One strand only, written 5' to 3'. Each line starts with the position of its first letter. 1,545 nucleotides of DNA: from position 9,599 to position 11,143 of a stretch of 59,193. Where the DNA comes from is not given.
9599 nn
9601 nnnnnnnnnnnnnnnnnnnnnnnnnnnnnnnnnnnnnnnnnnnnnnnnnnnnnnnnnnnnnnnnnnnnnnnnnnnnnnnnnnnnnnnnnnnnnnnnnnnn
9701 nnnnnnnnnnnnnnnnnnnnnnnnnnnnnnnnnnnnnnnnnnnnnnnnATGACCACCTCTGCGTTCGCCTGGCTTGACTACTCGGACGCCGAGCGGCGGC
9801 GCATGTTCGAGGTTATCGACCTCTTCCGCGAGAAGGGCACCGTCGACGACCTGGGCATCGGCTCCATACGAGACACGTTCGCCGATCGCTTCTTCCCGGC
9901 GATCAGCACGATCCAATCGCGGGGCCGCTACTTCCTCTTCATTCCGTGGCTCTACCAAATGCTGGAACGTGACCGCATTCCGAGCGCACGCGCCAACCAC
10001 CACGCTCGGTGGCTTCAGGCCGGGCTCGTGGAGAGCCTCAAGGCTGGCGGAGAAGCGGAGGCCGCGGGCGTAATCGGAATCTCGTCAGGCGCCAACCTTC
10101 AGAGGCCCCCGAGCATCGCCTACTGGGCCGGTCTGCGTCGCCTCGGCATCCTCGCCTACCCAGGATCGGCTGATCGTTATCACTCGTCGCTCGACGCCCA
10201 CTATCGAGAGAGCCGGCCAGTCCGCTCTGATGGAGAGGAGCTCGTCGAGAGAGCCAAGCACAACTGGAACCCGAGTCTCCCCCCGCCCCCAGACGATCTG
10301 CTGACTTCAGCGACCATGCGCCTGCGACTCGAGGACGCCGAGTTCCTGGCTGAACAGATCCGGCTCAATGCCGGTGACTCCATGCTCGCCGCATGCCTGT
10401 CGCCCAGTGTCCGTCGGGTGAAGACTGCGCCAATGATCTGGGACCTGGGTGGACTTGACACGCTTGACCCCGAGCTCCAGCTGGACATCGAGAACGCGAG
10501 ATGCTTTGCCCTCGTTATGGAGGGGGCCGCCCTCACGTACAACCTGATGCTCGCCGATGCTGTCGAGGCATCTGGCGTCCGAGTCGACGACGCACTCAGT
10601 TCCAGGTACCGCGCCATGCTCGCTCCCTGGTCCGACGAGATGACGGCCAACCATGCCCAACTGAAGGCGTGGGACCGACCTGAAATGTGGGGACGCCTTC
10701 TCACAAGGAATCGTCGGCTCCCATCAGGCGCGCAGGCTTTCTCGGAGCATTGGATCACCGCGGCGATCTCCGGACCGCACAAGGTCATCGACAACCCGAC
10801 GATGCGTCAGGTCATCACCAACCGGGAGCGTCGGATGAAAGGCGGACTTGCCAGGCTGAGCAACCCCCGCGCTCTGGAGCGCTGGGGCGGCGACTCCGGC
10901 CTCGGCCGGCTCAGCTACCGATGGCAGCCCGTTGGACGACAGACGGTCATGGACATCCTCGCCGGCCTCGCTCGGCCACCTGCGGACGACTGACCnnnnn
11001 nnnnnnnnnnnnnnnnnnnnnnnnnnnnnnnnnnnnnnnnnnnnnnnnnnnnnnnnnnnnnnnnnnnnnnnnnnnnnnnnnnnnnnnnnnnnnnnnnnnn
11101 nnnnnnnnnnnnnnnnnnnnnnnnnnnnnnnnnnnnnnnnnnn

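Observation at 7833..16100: Four-gene translationally coupled operon: DUF2075 nuclease/ATPase, 414-aa unknown, PLD-family protein, SF2 helicase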

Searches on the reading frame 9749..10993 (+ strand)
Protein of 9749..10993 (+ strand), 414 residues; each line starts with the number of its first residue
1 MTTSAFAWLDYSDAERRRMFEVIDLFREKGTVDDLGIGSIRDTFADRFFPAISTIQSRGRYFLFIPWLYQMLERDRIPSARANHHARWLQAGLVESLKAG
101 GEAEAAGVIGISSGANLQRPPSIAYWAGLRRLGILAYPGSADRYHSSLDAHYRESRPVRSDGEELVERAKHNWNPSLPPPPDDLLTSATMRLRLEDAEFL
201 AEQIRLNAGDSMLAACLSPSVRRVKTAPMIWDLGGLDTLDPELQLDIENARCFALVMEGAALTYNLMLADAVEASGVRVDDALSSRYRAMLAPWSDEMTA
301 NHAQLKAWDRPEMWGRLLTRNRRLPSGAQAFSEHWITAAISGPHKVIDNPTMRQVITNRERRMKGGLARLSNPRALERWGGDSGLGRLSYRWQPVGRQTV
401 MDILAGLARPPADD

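Call 3: search_protein_families(library=padloc, proteins=[window:9749-10993:+], max_evalue=0.01)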
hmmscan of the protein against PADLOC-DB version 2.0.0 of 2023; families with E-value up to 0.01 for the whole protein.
window:9749-10993:+ (414 aa): 1 family
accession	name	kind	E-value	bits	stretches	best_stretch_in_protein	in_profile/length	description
PDLC03828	ZacA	-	2.4e-115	384.3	1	3-408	2-395/396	-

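Call 4: search_protein_families(library=pfam, proteins=[window:9749-10993:+], max_evalue=0.01)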
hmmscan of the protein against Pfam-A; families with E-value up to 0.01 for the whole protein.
window:9749-10993:+ (414 aa): 1 family
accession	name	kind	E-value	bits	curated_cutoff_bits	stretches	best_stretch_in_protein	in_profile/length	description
PF19888.4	DUF6361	-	5.2e-59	200.6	25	1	4-395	2-377/388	Family of unknown function (DUF6361)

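Call 5: search_protein_families(library=ncbifam, proteins=[window:9749-10993:+], max_evalue=0.01)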
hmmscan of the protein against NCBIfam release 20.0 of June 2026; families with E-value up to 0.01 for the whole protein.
window:9749-10993:+ (414 aa): 0 families

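Call 15: find_homologous_proteins(query=window:9749-10993:+, max_evalue=0.00001)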
Query window:9749-10993:+ (414 aa): 249 proteins with E <= 0.00001 among 8000 candidates; the best 120 are listed.
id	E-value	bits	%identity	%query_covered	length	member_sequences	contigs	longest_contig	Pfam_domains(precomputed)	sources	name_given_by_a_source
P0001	1.3e-277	939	100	100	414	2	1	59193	PF19888.4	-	-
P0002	6.0e-239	811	87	100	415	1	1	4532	PF19888.4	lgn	-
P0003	3.9e-229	779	83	100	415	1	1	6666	PF19888.4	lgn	-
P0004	2.0e-222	757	81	100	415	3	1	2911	PF19888.4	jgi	jgi:hypothetical protein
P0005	9.9e-221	751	80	100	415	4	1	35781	PF19888.4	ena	-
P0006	8.3e-210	715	77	100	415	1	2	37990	PF19888.4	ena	-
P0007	2.9e-209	713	77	100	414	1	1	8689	PF19888.4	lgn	-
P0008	3.0e-208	710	75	100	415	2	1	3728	PF19888.4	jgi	jgi:hypothetical protein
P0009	6.1e-202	689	73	100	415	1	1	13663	PF19888.4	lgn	-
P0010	2.3e-201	687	73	100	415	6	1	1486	PF19888.4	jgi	jgi:hypothetical protein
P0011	2.7e-199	681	72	100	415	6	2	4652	PF19888.4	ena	-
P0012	4.2e-199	680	72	100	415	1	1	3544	PF19888.4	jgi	jgi:hypothetical protein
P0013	3.6e-198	677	72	100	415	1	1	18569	PF19888.4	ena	-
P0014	6.7e-198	676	73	100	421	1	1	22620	PF19888.4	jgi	jgi:hypothetical protein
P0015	5.7e-196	670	71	100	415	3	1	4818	PF19888.4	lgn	-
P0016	1.4e-195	668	72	100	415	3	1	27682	PF19888.4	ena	-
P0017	2.2e-195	668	72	100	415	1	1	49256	PF19888.4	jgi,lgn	jgi:hypothetical protein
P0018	2.5e-195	668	72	100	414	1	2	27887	PF19888.4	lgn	-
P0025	5.6e-179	614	66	100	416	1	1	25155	PF19888.4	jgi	jgi:hypothetical protein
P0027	1.5e-172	593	70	93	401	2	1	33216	PF19888.4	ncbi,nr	ncbi:MAG: hypothetical protein IPO51_14885 [Dehalococcoidia bacterium]|nr:hypothetical protein [Deha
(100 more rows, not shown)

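Call 18: find_related_loci(query=A1, collection=genome_contigs, flank=10000)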
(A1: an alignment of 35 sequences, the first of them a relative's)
Query A1 (414 aa) in genome_contigs; peptide patterns used: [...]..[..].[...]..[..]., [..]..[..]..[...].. (x = any residue, [..] = any of these).
375 stretches matched a pattern; 353 encode a relative of the query (tblastn E <= 1e-3); the best 80 are kept; 80 distinct loci.
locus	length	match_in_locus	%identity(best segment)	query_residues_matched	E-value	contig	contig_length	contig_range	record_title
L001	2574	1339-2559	54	1-407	1e-143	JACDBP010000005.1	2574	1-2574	MAG: Chloroflexota bacterium isolate MGR_bin285 SD2897-2912_k127_6946357, whole genome shotgun sequence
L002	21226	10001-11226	52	1-410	2e-112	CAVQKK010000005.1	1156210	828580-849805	MAG: uncultured Chloroflexia bacterium isolate MFD02416.bin.1.295 genome assembly, contig: contig_3631, whole genome sho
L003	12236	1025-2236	49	4-407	1e-109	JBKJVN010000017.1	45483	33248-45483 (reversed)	MAG: Candidatus Limnocylindria bacterium isolate swi_bin.102 k127_2280640, whole genome shotgun sequence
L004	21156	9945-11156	46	3-409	2e-104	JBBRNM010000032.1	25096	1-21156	MAG: Candidatus Limnocylindrales bacterium isolate La1_metabat2.164 LA1C_B2.164_k141_472199L_25096_cov_26.8508, whole ge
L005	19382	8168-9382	46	3-407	3e-99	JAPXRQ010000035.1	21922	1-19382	MAG: Thermomicrobiales bacterium isolate binned_ad_9.134 NODE_2901_length_21922_cov_2.472585, whole genome shotgun seque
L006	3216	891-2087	48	10-407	5e-101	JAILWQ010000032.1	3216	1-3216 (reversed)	MAG: Erythrobacter sp. isolate ECS31B5 ECS31B5_35, whole genome shotgun sequence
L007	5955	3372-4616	41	1-412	5e-94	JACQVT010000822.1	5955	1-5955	MAG: Planctomycetota bacterium isolate NC_groundwater_1470_Ag_S-0.65um_67_16 S_p65_S5_coassembly_k141_5014383, whole gen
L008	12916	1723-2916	42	4-407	4e-93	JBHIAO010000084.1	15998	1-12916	MAG: Anaerolineae bacterium isolate K_2_bin.73 NODE_1755_length_15998_cov_11.571787, whole genome shotgun sequence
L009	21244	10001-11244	47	1-414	8e-98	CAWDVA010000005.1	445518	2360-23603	MAG: uncultured Chloroflexia bacterium isolate MFD05684.bin.1.348 genome assembly, contig: contig_19514, whole genome sh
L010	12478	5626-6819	42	4-407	1e-89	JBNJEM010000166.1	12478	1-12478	MAG: Planctomycetota bacterium isolate Y23_14dBSd3.bin.101 NODE_3953_length_12478_cov_5.853623, whole genome shotgun seq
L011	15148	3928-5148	40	4-409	1e-87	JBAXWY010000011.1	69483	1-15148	MAG: Methanothrix sp. isolate ELA725 MAG725_11, whole genome shotgun sequence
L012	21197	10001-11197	42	4-408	1e-86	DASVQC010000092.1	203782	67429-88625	MAG TPA_asm: Pyrinomonadaceae bacterium isolate SMAG_U3196 k141_553583, whole genome shotgun sequence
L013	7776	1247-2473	38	4-407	2e-86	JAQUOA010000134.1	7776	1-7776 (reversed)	MAG: Bacteroidota bacterium isolate STD1_190 NODE_30224_length_7776_cov_4.978167_Sandtown_D1, whole genome shotgun seque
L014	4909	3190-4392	40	1-407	3e-86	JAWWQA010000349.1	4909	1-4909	MAG: Rubrobacteraceae bacterium isolate BP_383 scaffold_5014464, whole genome shotgun sequence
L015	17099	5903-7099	42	4-413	8e-86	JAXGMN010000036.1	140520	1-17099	MAG: Thermoguttaceae bacterium isolate AnMBR.bin233 bin233_36, whole genome shotgun sequence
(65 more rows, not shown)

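Call 21: find_encoding_contigs(protein=P0005, flank=10000, max_places=2)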
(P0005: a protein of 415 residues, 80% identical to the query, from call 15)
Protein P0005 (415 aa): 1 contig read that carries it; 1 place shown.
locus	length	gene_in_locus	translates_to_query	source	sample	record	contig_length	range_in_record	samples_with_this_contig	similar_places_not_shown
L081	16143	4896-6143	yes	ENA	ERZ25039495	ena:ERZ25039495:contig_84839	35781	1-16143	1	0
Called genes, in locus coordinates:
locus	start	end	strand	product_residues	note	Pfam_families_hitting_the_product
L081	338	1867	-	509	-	PF00561:Abhydrolase_1, PF12146:Hydrolase_4, PF12697:Abhydrolase_6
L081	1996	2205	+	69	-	-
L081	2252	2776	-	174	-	-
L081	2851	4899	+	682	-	PF09848:SLFN-g3_helicase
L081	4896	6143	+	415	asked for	PF19888:DUF6361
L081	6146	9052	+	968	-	PF00270:DEAD (faint)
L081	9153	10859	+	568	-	-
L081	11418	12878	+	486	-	PF12161:HsdM_N, PF02384:N6_Mtase, PF05175:MTS (faint)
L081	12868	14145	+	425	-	PF01420:Methylase_S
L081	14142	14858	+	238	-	PF14355:Abi_C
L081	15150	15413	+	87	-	PF04313:HSDR_N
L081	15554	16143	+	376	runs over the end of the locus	PF04851:ResIII, PF18766:SWI2_SNF2, PF00270:DEAD (weak)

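Call 22: find_encoding_contigs(protein=P0006, flank=10000, max_places=2)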
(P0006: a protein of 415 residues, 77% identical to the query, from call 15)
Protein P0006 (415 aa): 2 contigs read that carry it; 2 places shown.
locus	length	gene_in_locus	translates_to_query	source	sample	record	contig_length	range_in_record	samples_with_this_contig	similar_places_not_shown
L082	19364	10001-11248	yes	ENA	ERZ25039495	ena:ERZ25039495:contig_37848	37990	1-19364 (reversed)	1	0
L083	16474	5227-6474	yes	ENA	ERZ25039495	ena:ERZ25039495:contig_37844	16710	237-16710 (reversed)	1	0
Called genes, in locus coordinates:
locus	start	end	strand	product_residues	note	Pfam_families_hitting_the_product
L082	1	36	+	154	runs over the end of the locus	-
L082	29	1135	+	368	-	PF01381:HTH_3, PF06114:Peptidase_M78 (weak)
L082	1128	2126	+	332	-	PF26348:SRA_ScoMcrA (weak)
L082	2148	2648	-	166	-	-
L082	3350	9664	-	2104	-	PF13195:DUF4011, PF13086:AAA_11, PF13245:AAA_19 (faint), PF13604:AAA_30 (faint), PF13086:AAA_11 (weak), PF13087:AAA_12, PF18741:MTES_1575, PF11784:DUF3320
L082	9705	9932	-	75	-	-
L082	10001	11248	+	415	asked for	PF19888:DUF6361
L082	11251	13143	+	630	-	-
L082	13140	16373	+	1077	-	PF00270:DEAD (faint), PF00271:Helicase_C (weak)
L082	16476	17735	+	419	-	-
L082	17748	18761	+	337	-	PF08378:NERD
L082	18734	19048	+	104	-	-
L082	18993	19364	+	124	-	?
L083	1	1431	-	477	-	?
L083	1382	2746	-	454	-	-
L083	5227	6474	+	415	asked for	PF19888:DUF6361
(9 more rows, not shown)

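Call 23: find_encoding_contigs(protein=P0018, flank=10000, max_places=2)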
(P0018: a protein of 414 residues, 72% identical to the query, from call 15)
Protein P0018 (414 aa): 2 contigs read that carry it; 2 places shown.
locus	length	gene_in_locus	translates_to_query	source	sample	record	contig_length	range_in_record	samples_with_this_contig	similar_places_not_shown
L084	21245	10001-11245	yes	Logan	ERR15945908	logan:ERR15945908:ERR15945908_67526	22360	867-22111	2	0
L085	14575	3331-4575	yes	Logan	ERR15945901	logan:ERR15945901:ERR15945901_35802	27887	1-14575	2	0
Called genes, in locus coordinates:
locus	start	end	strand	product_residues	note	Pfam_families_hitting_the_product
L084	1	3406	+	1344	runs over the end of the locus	PF13195:DUF4011, PF00270:DEAD (faint), PF13086:AAA_11, PF13245:AAA_19 (faint), PF13604:AAA_30 (faint), PF13086:AAA_11, PF13087:AAA_12, PF18741:MTES_1575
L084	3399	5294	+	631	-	-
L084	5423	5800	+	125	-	-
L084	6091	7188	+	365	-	PF13271:DUF4062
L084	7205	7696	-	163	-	-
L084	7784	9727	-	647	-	PF09848:SLFN-g3_helicase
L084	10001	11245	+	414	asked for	PF19888:DUF6361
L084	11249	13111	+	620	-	-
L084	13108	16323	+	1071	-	PF00270:DEAD (faint), PF00271:Helicase_C (weak)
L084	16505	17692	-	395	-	PF21407:SduA_N, PF14082:SduA_C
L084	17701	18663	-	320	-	PF12161:HsdM_N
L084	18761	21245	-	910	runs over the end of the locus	?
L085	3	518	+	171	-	?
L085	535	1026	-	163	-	-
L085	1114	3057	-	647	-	PF09848:SLFN-g3_helicase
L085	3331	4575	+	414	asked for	PF19888:DUF6361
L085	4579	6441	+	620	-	-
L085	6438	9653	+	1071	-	PF00270:DEAD (faint), PF00271:Helicase_C (weak)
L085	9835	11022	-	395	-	PF21407:SduA_N, PF14082:SduA_C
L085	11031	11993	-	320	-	PF12161:HsdM_N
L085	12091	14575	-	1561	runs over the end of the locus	PF13509:S1_2 (faint), PF00575:S1, PF23459:S1_RRP5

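Call 24: find_encoding_contigs(protein=P0017, flank=10000, max_places=2)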
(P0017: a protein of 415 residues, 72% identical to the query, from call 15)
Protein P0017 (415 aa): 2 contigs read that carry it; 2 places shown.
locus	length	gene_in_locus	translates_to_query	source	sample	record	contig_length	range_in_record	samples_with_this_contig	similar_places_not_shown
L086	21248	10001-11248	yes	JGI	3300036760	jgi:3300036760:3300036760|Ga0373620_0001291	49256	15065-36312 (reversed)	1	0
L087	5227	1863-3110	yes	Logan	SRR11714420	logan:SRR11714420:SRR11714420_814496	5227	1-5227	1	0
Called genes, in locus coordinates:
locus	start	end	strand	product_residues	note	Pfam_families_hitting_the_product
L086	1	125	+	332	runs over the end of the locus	PF00027:cNMP_binding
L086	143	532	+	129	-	PF00355:Rieske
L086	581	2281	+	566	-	PF08378:NERD (weak), PF00580:UvrD-helicase (faint), PF13538:UvrD_C_2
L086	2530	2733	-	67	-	PF10387:DUF2442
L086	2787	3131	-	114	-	PF01402:RHH_1 (weak)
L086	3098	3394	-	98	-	-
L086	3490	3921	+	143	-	PF22091:DUF6941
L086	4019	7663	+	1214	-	PF00580:UvrD-helicase, PF13245:AAA_19, PF13604:AAA_30 (faint), PF13361:UvrD_C, PF13538:UvrD_C_2 (faint), PF12705:PDDEXK_1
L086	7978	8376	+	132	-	-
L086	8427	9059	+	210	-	PF13328:HD_4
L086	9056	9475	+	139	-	PF27007:DUF8328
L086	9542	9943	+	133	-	PF26783:DUF8255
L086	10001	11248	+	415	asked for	PF19888:DUF6361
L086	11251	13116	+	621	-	-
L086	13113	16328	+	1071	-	PF00270:DEAD (faint), PF00271:Helicase_C (weak)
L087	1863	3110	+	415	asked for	PF19888:DUF6361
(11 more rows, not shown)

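Call 25: find_related_loci(query=window:9749-10993:+, collection=metagenome_contigs, flank=6000)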
Query window:9749-10993:+ (414 aa) in metagenome_contigs; peptide patterns used: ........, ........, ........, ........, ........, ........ (x = any residue, [..] = any of these).
42 stretches matched a pattern; 1 encode a relative of the query (tblastn E <= 1e-3); 1 distinct loci.
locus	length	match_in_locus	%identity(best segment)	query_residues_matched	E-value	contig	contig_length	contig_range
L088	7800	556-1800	81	1-414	0e+0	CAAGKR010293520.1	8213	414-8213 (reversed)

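Call 30: find_encoding_contigs(protein=P0003, flank=10000, max_places=2)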
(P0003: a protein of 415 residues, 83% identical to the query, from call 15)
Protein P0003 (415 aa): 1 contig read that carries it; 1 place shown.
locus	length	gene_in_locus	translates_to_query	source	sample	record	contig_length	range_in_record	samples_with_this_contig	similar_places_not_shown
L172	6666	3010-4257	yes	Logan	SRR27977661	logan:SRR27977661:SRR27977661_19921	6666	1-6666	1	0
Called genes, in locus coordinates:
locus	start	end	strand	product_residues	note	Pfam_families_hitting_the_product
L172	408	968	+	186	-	-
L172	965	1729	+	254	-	-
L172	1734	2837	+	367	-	-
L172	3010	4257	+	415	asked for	PF19888:DUF6361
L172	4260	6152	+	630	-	-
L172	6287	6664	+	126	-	?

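Call 31: find_encoding_contigs(protein=P0002, flank=10000, max_places=2)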
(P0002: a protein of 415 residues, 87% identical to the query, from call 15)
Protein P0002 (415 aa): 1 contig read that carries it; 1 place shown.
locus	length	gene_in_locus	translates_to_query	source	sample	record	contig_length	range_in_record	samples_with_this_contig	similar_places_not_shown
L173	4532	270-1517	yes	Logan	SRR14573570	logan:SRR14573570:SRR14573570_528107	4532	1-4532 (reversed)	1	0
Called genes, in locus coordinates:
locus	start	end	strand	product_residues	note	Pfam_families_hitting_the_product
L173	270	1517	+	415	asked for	PF19888:DUF6361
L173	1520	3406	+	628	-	-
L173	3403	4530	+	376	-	?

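Call 46: predict_structure(alignment_id=A1)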
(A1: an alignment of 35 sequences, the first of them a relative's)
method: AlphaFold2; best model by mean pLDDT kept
length: 414 residues; sequences in the alignment: 35
mean_pLDDT: 85.6   pTM: 0.84
mean pLDDT of the five models: 85.6, 84.2, 82.5, 81.9, 81.5
residues with pLDDT >= 90: 271; 70-90: 81; 50-70: 26; < 50: 36
segments of 3 or more residues with pLDDT < 50: 1-31, 163-167
pLDDT, mean of each block of 10 residues (from residue 1): 32 38 38 77 93 79 96 95 94 92 79 71 87 91 93 71 55 94 94 96 96 95 94 96 97 96 95 81 90 97 97 96 92 97 96 95 88 86 82 89 93 69
secondary structure, 60 per line:
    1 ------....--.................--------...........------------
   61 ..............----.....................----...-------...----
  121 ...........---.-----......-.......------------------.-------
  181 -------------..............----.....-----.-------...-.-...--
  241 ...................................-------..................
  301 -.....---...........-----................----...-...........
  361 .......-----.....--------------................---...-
elements in order: H7-10 H13-29 H38-48 H61-74 H79-99 H121-131 H141-146 H148-154 H194-207 H212-216 H241-275 H283-300 H302-306 H310-320 H326-341 H350-367 H373-377 H392-407

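Call 51: fold_search(model_id=the predicted structure, library=pdb)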
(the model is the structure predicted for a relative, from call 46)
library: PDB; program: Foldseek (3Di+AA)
matches with E <= 10: 41; with E <= 0.001: 0
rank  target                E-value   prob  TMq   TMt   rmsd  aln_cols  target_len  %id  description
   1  7ze5_C                1.0e+00  0.04  0.11  0.09  30.1       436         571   16  Occ(apo/return) conformation of CydDC mutant (E500Q.C) in ATP(CydC)/AMP-PNP(CydD) bound state (Dataset-23) (released 2023-04-19)
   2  7zdt_C                1.6e+00  0.04  0.11  0.09  29.8       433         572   15  Occ(apo/return) conformation of CydDC mutant (E500Q.C) in ATP(CydC) bound state (Dataset-18) (released 2023-04-19)
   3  7zdf_C                2.6e+00  0.03  0.11  0.09  25.1       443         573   11  IF(heme/confined) conformation of CydDC in AMP-PNP(CydD) bound state (Dataset-4) (released 2023-04-19)
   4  8t60_A                3.0e+00  0.02  0.11  0.11  23.6       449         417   12  CryoEM structure of an inward-facing MelBSt at a Na(+)-bound and sugar low-affinity conformation (released 2024-02-28)
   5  9bir_A                3.5e+00  0.03  0.12  0.11  23.0       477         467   10  Cryo-EM structure of the mammalian peptide transporter PepT2 bound to cefadroxil (released 2024-07-24)
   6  7zdb_C                3.6e+00  0.02  0.09  0.07  23.9       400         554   12  IF(heme/bound) conformation of CydDC in ADP+Pi(CydC)/ATP(CydD) bound state (Dataset-2) (released 2023-04-19)
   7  5aym                  4.1e+00  0.02  0.11  0.12  22.3       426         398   14  Crystal structure of a bacterial homologue of iron transporter ferroportin in outward-facing state with soaked iron (released 2015-11-04)
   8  7zds_C                4.3e+00  0.01  0.09  0.08  27.8       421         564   12  IF(apo/as isolated) conformation of CydDC mutant (E500Q.C) (Dataset-18) (released 2023-04-19)
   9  8vzv_AAA              4.4e+00  0.02  0.10  0.11  21.6       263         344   12  Human TDO (hTDO) in complex with LM10 (released 2024-08-28)
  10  8gl3                  4.6e+00  0.07  0.13  0.22  15.3       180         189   16  De novo design of monomeric helical bundles for pH-controlled membrane lysis (released 2023-09-06)
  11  6n4n_C                5.0e+00  0.03  0.08  0.16  17.2       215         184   16  Crystal structure of the designed protein DNCR2/danoprevir/NS3a complex (released 2019-09-11)
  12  9b17_C                5.0e+00  0.02  0.09  0.10  21.5       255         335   14  Crystal Structure of human Tryptophan 2,3-dioxygenase in complex with PAN1 inhibitor (released 2024-08-21)
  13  6pyz_C                5.0e+00  0.01  0.09  0.10  22.3       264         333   13  Crystal Structure of human Tryptophan 2,3-dioxygenase in complex with PF-06840003 in Active Site (released 2020-01-01)
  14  1mij                  5.2e+00  0.05  0.11  0.23  14.5       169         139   12  Crystal Structure of the Homeo-prospero Domain of D. melanogaster Prospero (released 2002-12-04)
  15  9b17_D                6.2e+00  0.02  0.10  0.11  21.4       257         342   15  Crystal Structure of human Tryptophan 2,3-dioxygenase in complex with PAN1 inhibitor (released 2024-08-21)
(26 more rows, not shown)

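Call 62: find_encoding_contigs(protein=P0014, flank=6000, max_places=1)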
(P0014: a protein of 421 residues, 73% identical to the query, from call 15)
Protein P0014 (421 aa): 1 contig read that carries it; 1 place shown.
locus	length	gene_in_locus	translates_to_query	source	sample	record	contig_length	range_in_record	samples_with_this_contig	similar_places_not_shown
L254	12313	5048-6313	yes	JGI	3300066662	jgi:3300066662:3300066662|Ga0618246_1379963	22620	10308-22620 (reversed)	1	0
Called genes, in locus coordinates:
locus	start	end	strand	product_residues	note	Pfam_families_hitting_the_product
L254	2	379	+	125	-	?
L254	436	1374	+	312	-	PF00657:Lipase_GDSL, PF13472:Lipase_GDSL_2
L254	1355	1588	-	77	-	-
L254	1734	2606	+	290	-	PF18899:DUF5655 (weak)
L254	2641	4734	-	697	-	PF00270:DEAD, PF04851:ResIII, PF00271:Helicase_C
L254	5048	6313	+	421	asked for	PF19888:DUF6361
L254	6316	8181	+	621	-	-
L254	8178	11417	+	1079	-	PF00270:DEAD (faint), PF00271:Helicase_C (weak)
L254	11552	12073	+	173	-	-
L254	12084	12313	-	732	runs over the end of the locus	PF00270:DEAD, PF00271:Helicase_C, PF09369:MZB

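Call 63: find_encoding_contigs(protein=P0016, flank=6000, max_places=1)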
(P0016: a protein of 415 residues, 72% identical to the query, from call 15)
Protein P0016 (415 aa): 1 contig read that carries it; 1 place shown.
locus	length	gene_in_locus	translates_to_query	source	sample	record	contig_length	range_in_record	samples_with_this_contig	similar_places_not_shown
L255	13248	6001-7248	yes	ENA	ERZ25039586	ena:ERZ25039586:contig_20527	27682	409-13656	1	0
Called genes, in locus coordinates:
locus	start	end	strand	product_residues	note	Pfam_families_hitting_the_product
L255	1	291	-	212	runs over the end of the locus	PF01582:TIR, PF13676:TIR_2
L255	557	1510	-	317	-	-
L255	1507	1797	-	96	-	-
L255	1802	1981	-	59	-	-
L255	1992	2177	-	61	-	-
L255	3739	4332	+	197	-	PF08378:NERD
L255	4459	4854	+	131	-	-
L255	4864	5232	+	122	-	-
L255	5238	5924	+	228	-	-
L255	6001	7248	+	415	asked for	PF19888:DUF6361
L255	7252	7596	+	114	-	-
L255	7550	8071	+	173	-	-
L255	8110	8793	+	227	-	-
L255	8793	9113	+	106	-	-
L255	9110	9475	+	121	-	-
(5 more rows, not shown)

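Call 64: find_encoding_contigs(protein=P0027, flank=6000, max_places=1)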
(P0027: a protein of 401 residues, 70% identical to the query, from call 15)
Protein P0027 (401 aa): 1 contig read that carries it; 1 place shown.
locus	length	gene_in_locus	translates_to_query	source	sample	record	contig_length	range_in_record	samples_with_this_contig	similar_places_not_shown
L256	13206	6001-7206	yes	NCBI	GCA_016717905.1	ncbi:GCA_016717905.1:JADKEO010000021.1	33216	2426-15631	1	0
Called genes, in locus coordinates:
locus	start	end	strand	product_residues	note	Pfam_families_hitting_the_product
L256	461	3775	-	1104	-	-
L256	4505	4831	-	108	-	-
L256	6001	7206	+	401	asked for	PF19888:DUF6361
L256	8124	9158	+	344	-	-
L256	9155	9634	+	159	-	-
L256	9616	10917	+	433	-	-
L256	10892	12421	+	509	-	PF00271:Helicase_C (weak)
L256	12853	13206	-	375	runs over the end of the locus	-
